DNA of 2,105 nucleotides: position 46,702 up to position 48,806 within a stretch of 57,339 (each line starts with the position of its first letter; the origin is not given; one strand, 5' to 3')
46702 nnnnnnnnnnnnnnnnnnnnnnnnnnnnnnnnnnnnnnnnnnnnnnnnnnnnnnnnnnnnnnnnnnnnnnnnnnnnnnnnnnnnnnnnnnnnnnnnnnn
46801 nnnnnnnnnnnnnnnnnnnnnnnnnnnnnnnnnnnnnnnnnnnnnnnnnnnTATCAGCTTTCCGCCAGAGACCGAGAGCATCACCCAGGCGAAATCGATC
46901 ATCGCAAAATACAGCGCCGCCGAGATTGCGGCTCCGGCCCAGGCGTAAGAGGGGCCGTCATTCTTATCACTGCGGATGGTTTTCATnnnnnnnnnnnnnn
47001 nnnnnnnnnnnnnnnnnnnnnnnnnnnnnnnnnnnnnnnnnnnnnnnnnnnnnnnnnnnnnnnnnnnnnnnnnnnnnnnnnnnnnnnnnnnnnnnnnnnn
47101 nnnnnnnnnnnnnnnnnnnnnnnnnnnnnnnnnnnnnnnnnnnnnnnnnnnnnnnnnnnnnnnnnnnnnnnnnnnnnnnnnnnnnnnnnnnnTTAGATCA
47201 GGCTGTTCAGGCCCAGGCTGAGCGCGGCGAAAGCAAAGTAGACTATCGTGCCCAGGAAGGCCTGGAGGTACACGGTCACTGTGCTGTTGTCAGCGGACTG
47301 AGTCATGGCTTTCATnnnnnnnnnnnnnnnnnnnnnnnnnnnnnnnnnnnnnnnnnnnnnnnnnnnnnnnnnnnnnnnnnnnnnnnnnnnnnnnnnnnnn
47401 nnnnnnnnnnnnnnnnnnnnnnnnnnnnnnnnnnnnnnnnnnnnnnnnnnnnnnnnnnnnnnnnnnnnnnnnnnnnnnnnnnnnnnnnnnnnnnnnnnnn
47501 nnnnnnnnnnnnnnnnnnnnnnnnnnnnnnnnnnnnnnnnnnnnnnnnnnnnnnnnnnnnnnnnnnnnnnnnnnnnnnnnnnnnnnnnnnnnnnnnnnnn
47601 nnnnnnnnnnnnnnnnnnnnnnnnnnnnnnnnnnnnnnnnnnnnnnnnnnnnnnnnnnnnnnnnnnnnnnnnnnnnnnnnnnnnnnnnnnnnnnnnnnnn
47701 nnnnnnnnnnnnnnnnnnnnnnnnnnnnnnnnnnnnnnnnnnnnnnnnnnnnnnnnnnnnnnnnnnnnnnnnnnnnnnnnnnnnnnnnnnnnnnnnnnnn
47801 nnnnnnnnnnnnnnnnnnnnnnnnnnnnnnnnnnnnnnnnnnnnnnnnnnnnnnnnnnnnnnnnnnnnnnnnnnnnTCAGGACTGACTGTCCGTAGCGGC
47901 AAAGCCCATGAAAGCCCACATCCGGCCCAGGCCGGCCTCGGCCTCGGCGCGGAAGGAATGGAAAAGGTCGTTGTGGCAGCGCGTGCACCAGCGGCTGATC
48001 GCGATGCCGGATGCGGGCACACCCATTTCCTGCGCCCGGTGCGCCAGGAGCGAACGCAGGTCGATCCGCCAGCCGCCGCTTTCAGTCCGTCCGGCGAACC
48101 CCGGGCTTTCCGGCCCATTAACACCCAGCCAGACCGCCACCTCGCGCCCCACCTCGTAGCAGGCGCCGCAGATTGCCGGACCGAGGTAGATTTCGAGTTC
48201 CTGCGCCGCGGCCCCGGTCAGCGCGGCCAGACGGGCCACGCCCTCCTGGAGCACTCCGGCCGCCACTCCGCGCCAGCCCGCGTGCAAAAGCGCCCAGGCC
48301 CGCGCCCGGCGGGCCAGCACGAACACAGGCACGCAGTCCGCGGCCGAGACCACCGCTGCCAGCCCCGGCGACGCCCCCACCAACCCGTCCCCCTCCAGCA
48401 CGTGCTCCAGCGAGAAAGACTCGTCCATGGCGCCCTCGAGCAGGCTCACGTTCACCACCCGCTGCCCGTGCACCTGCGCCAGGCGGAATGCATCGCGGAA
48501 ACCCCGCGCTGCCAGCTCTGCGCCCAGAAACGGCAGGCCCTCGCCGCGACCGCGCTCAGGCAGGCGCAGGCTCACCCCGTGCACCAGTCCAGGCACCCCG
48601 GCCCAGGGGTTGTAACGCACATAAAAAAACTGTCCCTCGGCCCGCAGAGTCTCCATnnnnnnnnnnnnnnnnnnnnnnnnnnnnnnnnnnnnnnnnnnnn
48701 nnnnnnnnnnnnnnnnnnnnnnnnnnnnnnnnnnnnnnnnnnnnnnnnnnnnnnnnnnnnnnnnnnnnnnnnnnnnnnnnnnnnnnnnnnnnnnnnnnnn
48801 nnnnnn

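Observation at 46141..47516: Tandem array of four paralogous 35-45-aa single-TM mini-proteins, each a separate transcription unit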

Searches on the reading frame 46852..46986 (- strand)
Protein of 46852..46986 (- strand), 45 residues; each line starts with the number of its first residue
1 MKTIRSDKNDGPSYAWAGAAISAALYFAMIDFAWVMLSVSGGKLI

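Call 10: search_protein_families(library=pfam, proteins=[window:46852-46986:-], max_evalue=1)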
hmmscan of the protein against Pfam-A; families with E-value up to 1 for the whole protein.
seq(45 aa): 0 families

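Call 11: search_protein_families(library=ncbifam, proteins=[window:46852-46986:-], max_evalue=10)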
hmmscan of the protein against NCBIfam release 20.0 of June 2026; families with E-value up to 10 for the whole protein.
seq(45 aa): 0 families

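Call 76: search_solved_structures(query=A8, max_evalue=10)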
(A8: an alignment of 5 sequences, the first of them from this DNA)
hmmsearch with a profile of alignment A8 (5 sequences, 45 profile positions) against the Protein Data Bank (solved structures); distinct sequences matched with E-value up to 10: 8.
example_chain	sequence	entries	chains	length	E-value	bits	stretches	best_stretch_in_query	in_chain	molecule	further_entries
2vi8_A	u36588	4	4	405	0.86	12.2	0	9-31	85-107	SERINE HYDROXYMETHYLTRANSFERASE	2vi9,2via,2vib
9f5x_1O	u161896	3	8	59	1.2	11.8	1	11-26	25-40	Mitochondrial ubiquinol-cytochrome c oxidoreductase subunit 10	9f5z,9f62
2w7i_A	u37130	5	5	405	2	11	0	9-31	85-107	SERINE HYDROXYMETHYLTRANSFERASE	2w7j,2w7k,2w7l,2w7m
2w7d_A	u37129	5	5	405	2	11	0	9-31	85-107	SERINE HYDROXYMETHYLTRANSFERASE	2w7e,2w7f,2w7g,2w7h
2vmr_A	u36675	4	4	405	2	11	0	9-31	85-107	SERINE HYDROXYMETHYLTRANSFERASE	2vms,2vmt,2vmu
2vmv_A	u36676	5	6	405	2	11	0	9-31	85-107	SERINE HYDROXYMETHYLTRANSFERASE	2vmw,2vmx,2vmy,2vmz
2vgs_A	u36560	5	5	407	2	11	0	9-31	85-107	SERINE HYDROXYMETHYLTRANSFERASE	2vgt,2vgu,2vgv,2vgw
2vmn_A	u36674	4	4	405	2.1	10.9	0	9-31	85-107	SERINE HYDROXYMETHYLTRANSFERASE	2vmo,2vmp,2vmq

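Call 79: search_protein_families(library=padloc, proteins=[window:46852-46986:-], max_evalue=1)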
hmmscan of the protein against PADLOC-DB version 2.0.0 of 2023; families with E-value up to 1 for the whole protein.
seq(45 aa): 0 families

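Call 80: search_protein_families(library=phrogs, proteins=[window:46852-46986:-], max_evalue=1)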
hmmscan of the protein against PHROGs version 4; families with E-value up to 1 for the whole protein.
seq(45 aa): 0 families

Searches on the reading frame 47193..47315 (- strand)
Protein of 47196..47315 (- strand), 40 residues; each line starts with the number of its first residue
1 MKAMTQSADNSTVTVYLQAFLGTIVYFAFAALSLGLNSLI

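Call 10: search_protein_families(library=pfam, proteins=[window:47196-47315:-], max_evalue=1)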
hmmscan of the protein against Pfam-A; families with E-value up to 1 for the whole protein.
seq(40 aa): 0 families

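Call 11: search_protein_families(library=ncbifam, proteins=[window:47196-47315:-], max_evalue=10)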
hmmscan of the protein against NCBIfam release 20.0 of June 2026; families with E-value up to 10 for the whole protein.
seq(40 aa): 0 families

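Call 27: find_encoding_contigs(protein=window:47196-47315:-, flank=4000, max_places=10)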
Protein seq(40 aa) (40 aa): 5 contigs read that carry it; 5 places shown.
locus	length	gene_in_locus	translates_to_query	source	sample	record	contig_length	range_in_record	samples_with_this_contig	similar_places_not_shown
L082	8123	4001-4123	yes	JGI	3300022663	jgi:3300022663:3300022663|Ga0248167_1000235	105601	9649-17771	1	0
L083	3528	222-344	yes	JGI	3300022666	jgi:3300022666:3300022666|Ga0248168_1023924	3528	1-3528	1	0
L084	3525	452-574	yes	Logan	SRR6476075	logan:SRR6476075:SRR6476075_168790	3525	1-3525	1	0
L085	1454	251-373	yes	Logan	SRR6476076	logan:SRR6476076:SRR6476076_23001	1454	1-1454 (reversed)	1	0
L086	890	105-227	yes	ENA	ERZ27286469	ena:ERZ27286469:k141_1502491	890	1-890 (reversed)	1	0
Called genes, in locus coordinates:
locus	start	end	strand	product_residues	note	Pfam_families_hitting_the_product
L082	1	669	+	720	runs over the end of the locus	PF13428:TPR_14 (faint), PF07719:TPR_2 (faint), PF14561:TPR_20 (faint), PF23914:TPR_CcmH_CycH (weak), PF24575:TPR_Slam (faint), PF03704:BTAD (faint), PF12569:NatA_aux_su (faint), PF12895:ANAPC3 (faint), +18 more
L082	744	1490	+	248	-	-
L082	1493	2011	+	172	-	PF04390:LptE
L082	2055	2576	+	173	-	PF01844:HNH, PF13395:HNH_4, PF14279:HNH_5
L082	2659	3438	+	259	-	PF02578:Cu-oxidase_4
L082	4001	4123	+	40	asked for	-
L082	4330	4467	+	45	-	-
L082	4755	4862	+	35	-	-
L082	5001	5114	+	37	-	-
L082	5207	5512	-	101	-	-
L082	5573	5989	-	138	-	PF01402:RHH_1, PF08753:NikR_C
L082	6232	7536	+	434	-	PF13353:Fer4_12 (weak), PF04055:Radical_SAM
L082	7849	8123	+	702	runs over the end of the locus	PF07584:BatA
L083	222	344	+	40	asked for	-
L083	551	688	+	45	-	-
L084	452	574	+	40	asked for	-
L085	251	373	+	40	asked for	-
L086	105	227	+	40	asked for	-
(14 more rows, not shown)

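Call 55: find_homologous_proteins(query=A5, max_evalue=10)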
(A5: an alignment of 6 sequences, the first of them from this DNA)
Query A5 (6 sequences) (40 aa, profile of the alignment): 7 proteins with E <= 10 among 11 candidates.
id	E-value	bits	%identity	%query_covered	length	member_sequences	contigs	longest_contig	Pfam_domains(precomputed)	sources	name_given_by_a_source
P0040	9.4e-17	78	53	100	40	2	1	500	-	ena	-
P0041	3.7e-16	76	46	60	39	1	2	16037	-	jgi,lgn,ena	-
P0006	5.5e-15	73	95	100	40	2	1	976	-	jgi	jgi:hypothetical protein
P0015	8.6e-15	72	-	-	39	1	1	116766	-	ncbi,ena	-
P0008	2.6e-14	71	49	88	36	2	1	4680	-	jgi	-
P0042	2.0e-13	68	-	-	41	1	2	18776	-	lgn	-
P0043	3.9e-10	57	50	100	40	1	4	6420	-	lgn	-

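Call 58: find_encoding_contigs(protein=P0043, flank=5000, max_places=2)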
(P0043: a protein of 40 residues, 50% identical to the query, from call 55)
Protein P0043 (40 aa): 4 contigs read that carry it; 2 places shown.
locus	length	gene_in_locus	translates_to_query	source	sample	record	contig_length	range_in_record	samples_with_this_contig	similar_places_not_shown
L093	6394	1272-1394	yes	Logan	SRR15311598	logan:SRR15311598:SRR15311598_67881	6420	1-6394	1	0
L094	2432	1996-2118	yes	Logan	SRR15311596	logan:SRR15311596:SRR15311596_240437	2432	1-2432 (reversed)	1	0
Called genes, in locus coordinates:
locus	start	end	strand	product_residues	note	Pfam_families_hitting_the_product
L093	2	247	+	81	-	?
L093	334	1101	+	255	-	PF02578:Cu-oxidase_4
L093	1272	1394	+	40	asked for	-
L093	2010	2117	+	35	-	-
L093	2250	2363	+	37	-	-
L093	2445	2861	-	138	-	PF01402:RHH_1, PF08753:NikR_C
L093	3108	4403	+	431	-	PF13353:Fer4_12 (weak), PF04055:Radical_SAM, PF13186:SPASM (faint)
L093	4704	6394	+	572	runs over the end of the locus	?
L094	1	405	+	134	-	?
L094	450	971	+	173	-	PF01844:HNH, PF13395:HNH_4, PF14279:HNH_5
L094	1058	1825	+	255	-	PF02578:Cu-oxidase_4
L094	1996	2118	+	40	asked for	-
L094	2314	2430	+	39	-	?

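Call 64: search_protein_representatives(alignment_id=A6)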
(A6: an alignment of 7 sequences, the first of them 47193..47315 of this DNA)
Query: 7 sequences, 40 profile positions. Proteins with E-value up to 0.001 (for the whole library): 7; up to 1e-10: 6; up to 1e-30: 0. The best 7 are listed.
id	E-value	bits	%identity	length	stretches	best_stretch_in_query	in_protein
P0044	3.4e-17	78.2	-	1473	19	14-28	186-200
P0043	7.0e-17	77.2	-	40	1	1-40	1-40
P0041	4.7e-16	74.5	-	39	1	1-40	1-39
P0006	5.8e-15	71.0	-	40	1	1-40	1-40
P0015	1.6e-14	69.7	-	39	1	1-40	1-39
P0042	5.1e-14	68.0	-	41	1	1-40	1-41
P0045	1.9e-04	37.4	-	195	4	12-30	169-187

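Call 75: search_solved_structures(query=A5, max_evalue=10)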
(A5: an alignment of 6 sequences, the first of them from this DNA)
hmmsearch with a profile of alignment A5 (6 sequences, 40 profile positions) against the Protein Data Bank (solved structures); distinct sequences matched with E-value up to 10: 8.
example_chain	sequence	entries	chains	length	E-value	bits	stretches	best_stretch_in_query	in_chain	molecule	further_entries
9cia_n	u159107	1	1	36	0.23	14.7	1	8-34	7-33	T cell receptor gamma constant 1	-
9ci8_n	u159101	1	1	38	0.26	14.5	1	8-34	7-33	T cell receptor gamma constant 1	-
9jy2_n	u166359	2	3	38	0.27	14.4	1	8-34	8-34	T cell receptor gamma constant 1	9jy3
6qzi_A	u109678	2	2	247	0.41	13.9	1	11-30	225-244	Aquaporin-7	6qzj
6kxw_A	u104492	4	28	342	1.6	11.9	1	11-30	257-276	Aquaporin-7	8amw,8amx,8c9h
3o2r_A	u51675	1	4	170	1.8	11.8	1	2-25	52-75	Ribonuclease III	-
6b4g_A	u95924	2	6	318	3.2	11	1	2-22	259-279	Nucleoporin GLE1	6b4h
6n1g_A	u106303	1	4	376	5.9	10.1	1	11-30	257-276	Aquaporin-7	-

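Call 79: search_protein_families(library=padloc, proteins=[window:47196-47315:-], max_evalue=1)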
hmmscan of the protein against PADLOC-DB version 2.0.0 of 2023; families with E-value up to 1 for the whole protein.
seq(40 aa): 0 families

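Call 80: search_protein_families(library=phrogs, proteins=[window:47196-47315:-], max_evalue=1)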
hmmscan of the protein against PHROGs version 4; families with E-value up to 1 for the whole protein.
seq(40 aa): 0 families

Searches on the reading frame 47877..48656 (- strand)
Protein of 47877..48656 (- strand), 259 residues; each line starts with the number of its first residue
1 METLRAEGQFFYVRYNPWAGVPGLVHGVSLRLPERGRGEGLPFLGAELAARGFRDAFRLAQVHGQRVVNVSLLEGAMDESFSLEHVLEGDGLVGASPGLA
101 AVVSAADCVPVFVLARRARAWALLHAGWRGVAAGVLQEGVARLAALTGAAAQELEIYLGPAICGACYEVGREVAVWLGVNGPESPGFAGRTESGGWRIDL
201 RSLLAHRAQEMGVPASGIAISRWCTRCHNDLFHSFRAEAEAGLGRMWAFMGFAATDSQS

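Call 10: search_protein_families(library=pfam, proteins=[window:47877-48656:-], max_evalue=1)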
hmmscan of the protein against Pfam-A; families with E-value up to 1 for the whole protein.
window:47877-48656:- (259 aa): 1 family
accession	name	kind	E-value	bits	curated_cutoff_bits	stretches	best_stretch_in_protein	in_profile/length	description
PF02578.20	Cu-oxidase_4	-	5.6e-48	163.9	22.9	1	54-250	44-237/238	Multi-copper polyphenol oxidoreductase laccase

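Call 14: find_related_loci(query=window:47877-48656:-, collection=genome_contigs, flank=6000)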
Query window:47877-48656:- (259 aa) in genome_contigs; peptide patterns used: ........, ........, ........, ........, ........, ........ (x = any residue, [..] = any of these).
347 stretches matched a pattern; 234 encode a relative of the query (tblastn E <= 1e-3); the best 80 are kept; 80 distinct loci.
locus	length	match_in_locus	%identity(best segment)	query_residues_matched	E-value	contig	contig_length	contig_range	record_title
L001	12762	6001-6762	68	1-254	6e-112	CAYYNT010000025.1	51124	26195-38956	MAG TPA_asm: uncultured Gemmatimonadales bacterium isolate binchicken_co20_206 genome assembly, contig: NODE_1598_length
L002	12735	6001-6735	51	1-252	5e-62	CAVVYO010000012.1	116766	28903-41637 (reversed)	MAG: Candidatus Glassbacteria bacterium isolate MFD03899.bin.2.138 genome assembly, contig: contig_41674, whole genome s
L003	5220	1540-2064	51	61-251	7e-45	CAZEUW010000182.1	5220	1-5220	MAG TPA_asm: uncultured Gemmatimonadota bacterium isolate SRP195330_co1_27 genome assembly, contig: NODE_20354_length_52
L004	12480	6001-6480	50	61-236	1e-40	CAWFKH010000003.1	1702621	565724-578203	MAG: uncultured Gemmatimonadales bacterium isolate MFD01721.bin.1.4 genome assembly, contig: contig_38304, whole genome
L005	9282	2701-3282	45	50-254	2e-38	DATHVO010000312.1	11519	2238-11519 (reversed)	MAG TPA_asm: Longimicrobiales bacterium isolate SMAG_U16135 k141_1057182, whole genome shotgun sequence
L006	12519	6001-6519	42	61-252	2e-37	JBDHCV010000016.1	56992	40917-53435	MAG: Gemmatimonadota bacterium isolate M8-32_Bin_122 M8-32_Bin_122_scaffold_678, whole genome shotgun sequence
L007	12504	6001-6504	44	54-237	3e-37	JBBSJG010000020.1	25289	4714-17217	MAG: Longimicrobiales bacterium isolate LS4_maxbin2.074 LS4_maxbin2.074_K_3588702_L_25289_cov_16.3794, whole genome shot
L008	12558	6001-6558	44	52-252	2e-36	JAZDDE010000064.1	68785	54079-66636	MAG: Gemmatimonadota bacterium isolate TC87O_Bin_5 TC87O_Bin_5_clean_scaffold_64, whole genome shotgun sequence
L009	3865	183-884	41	8-251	7e-36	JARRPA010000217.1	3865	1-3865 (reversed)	MAG: Gemmatimonadota bacterium isolate Spart_164_MAG scaffold_3356, whole genome shotgun sequence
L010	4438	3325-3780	49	90-254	3e-34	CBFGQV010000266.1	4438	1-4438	MAG TPA_asm: uncultured bacterium isolate SRR17295755_concoct_98 genome assembly, contig: ERZ23329302.22779, whole genom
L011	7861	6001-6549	41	52-252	1e-33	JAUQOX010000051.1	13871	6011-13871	MAG: Gemmatimonadota bacterium isolate BF4.bins.9.201808 NODE_5026_length_13871_cov_1.799040, whole genome shotgun seque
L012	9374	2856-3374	42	61-243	3e-33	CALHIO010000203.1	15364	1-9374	MAG: uncultured Gemmatimonadetes bacterium isolate S1_Bin_MAXBIN__301_1 genome assembly, contig: c_000003502846, whole g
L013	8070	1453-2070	38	33-254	6e-33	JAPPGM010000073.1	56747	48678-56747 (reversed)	MAG: Gemmatimonadota bacterium isolate RHO1_bin_56 NODE_1230_length_56747_cov_55.048490, whole genome shotgun sequence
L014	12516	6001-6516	45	44-237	6e-33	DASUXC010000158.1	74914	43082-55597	MAG TPA_asm: Gemmatimonadaceae bacterium isolate SMAG_U1859 k141_630324, whole genome shotgun sequence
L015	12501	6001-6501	43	46-227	4e-33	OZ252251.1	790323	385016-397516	MAG: Longimicrobiales bacterium isolate 46febe96-b3b4-4271-9ea5-aa9cab44c421 genome assembly, chromosome: 1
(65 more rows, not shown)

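Call 36: find_homologous_proteins(query=window:47877-48656:-, max_evalue=1e-40)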
Query window:47877-48656:- (259 aa): 24 proteins with E <= 1e-40 among 8000 candidates.
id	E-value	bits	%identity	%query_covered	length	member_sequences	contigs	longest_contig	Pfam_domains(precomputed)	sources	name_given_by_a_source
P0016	5.8e-150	516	89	100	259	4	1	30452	PF02578.21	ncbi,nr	ncbi:polyphenol oxidase family protein [bacterium]|nr:polyphenol oxidase family protein [bacterium]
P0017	1.0e-108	381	68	98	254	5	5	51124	PF02578.21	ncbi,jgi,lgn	-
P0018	1.3e-92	328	60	98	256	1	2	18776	PF02578.21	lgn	-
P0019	7.4e-89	316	58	98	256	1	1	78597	PF02578.21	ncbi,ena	-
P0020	2.3e-58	216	45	97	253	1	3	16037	PF02578.21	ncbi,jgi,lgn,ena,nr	ncbi:MAG TPA: polyphenol oxidase family protein [archaeon]|nr:polyphenol oxidase family protein [arc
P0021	1.5e-57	213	45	98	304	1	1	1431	PF02578.21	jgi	jgi:polyphenol oxidase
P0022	4.4e-57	212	52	93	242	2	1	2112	PF02578.21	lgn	-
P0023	8.5e-57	211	43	99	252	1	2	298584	PF02578.21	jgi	jgi:purine-nucleoside/S-methyl-5'-thioadenosine phosphorylase / adenosine deaminase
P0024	4.0e-56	209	46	97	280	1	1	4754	PF02578.21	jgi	jgi:purine-nucleoside/S-methyl-5'-thioadenosine phosphorylase / adenosine deaminase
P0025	4.9e-55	205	44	97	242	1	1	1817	PF02578.21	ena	-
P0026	1.2e-51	194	45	97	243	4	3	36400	PF02578.21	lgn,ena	-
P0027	2.4e-51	193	46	94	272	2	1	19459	PF02578.21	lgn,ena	-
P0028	3.5e-51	192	42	97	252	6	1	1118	PF02578.21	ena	-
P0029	2.7e-50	189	45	97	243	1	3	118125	PF02578.21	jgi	-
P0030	5.6e-50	188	44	98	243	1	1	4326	PF02578.21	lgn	-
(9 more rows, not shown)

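Call 37: find_encoding_contigs(protein=P0016, flank=5000, max_places=2)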
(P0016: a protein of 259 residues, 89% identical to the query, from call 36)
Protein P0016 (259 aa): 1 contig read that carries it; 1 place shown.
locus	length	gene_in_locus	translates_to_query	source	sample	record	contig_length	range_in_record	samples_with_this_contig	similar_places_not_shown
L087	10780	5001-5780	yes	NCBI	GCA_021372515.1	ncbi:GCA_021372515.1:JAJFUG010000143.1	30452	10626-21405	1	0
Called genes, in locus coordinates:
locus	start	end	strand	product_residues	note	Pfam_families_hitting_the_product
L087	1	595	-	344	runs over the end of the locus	PF01408:GFO_IDH_MocA, PF22725:GFO_IDH_MocA_C3, PF02894:GFO_IDH_MocA_C (faint)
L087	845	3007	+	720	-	PF00515:TPR_1 (faint), PF07719:TPR_2 (faint), PF23914:TPR_CcmH_CycH (weak), PF03704:BTAD (faint), PF12895:ANAPC3 (faint), PF13424:TPR_12 (faint), PF13429:TPR_15 (faint), PF13432:TPR_16 (weak), +14 more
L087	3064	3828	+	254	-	-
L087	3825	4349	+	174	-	PF04390:LptE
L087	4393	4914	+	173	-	PF01844:HNH, PF13395:HNH_4, PF14279:HNH_5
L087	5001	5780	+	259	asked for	PF02578:Cu-oxidase_4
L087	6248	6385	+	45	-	-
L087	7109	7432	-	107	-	-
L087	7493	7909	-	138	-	PF01402:RHH_1, PF08753:NikR_C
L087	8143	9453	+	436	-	PF04055:Radical_SAM, PF13353:Fer4_12 (weak)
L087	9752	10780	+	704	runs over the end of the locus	PF07584:BatA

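Call 38: find_encoding_contigs(protein=P0018, flank=5000, max_places=2)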
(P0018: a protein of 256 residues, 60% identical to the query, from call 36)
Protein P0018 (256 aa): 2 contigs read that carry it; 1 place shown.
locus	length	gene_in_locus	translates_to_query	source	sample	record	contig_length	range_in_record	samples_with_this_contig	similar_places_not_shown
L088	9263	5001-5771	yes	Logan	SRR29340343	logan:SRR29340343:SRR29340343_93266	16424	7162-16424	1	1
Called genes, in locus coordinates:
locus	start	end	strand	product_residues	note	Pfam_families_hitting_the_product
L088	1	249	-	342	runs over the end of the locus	PF01408:GFO_IDH_MocA, PF22725:GFO_IDH_MocA_C3, PF02894:GFO_IDH_MocA_C (weak)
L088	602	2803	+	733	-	PF00515:TPR_1 (faint), PF07719:TPR_2 (faint), PF07721:TPR_4 (faint), PF12569:NatA_aux_su (faint), PF12895:ANAPC3 (faint), PF13174:TPR_6 (faint), PF13429:TPR_15 (weak), PF14559:TPR_19, +19 more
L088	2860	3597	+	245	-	-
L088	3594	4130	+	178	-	PF04390:LptE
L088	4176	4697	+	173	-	PF01844:HNH, PF13395:HNH_4, PF14279:HNH_5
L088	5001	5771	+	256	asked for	PF02578:Cu-oxidase_4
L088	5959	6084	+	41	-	-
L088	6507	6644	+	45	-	-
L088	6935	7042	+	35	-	-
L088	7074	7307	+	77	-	-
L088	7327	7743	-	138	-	PF01402:RHH_1, PF08753:NikR_C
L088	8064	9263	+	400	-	?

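Call 39: find_encoding_contigs(protein=P0019, flank=5000, max_places=2)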
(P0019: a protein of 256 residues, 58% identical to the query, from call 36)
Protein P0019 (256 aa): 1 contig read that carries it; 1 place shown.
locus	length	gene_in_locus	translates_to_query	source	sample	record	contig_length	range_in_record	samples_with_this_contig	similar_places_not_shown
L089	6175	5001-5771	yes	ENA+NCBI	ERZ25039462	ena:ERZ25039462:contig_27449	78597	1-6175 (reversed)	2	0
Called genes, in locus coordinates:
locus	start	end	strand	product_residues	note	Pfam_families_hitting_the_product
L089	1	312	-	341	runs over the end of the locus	PF01408:GFO_IDH_MocA, PF22725:GFO_IDH_MocA_C3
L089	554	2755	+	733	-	PF03704:BTAD (faint), PF07719:TPR_2 (faint), PF13174:TPR_6 (faint), PF13428:TPR_14 (faint), PF13432:TPR_16 (faint), PF23914:TPR_CcmH_CycH (faint), PF24575:TPR_Slam (faint), PF13429:TPR_15 (weak), +19 more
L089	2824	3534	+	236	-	-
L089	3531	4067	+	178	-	PF04390:LptE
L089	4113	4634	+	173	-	PF01844:HNH, PF13395:HNH_4, PF14279:HNH_5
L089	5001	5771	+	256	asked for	PF02578:Cu-oxidase_4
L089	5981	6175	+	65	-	?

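Call 44: find_encoding_contigs(protein=P0022, flank=5000, max_places=2)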
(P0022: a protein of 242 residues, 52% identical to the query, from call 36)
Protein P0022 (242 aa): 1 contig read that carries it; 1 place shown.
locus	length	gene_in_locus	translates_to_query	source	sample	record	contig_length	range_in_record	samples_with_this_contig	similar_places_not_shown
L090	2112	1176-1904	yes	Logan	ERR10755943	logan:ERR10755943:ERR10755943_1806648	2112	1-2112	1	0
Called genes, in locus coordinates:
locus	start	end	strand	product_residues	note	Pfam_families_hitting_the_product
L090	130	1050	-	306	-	PF03737:RraA-like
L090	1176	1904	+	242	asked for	PF02578:Cu-oxidase_4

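Call 45: find_encoding_contigs(protein=P0020, flank=5000, max_places=2)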
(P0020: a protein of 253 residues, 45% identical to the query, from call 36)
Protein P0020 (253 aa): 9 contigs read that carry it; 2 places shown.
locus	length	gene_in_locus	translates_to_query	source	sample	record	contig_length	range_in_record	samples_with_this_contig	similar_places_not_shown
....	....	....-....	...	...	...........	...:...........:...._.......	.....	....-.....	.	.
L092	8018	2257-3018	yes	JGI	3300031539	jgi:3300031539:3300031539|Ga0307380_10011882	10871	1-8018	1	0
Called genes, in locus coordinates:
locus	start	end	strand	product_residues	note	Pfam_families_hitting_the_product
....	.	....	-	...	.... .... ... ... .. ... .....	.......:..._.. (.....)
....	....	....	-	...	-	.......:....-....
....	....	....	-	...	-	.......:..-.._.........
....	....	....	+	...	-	-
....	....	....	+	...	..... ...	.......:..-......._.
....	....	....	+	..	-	-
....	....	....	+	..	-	-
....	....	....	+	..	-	-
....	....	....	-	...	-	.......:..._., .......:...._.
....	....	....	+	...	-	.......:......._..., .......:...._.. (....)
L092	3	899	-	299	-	?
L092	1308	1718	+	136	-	-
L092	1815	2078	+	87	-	-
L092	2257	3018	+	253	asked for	PF02578:Cu-oxidase_4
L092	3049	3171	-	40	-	-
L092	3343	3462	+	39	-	-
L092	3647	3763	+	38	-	-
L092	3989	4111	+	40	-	-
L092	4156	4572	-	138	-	PF01402:RHH_1, PF08753:NikR_C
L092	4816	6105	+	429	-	PF04055:Radical_SAM, PF13353:Fer4_12 (weak)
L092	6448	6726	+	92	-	-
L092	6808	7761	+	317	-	PF01297:ZnuA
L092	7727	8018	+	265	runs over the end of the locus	PF02463:SMC_N (faint), PF00005:ABC_tran, PF13304:AAA_21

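Call 49: search_protein_families(library=ncbifam, proteins=[window:47877-48656:-, L092:6448-6726:+], max_evalue=0.001)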
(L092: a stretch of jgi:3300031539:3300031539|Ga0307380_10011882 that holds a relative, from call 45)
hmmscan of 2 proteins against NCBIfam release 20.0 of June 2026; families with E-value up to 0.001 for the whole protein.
window:47877-48656:- (259 aa): 2 families
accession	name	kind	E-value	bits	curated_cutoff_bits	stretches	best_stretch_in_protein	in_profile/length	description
TIGR00726.1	TIGR00726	equivalog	8.6e-35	120.1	141.15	1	54-239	38-210/223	peptidoglycan editing factor PgeF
NF007998.1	PRK10723.1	equivalog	5e-21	75.3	369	1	58-248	66-238/243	purine nucleoside phosphorylase YfiH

L092:6448-6726:+ (92 aa): 1 family
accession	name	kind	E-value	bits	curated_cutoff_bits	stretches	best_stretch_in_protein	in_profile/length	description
NF053762.1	aCcr1_fam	equivalog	3.1e-07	30.1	60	1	8-37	2-36/38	aCcr1 family cell cycle regulator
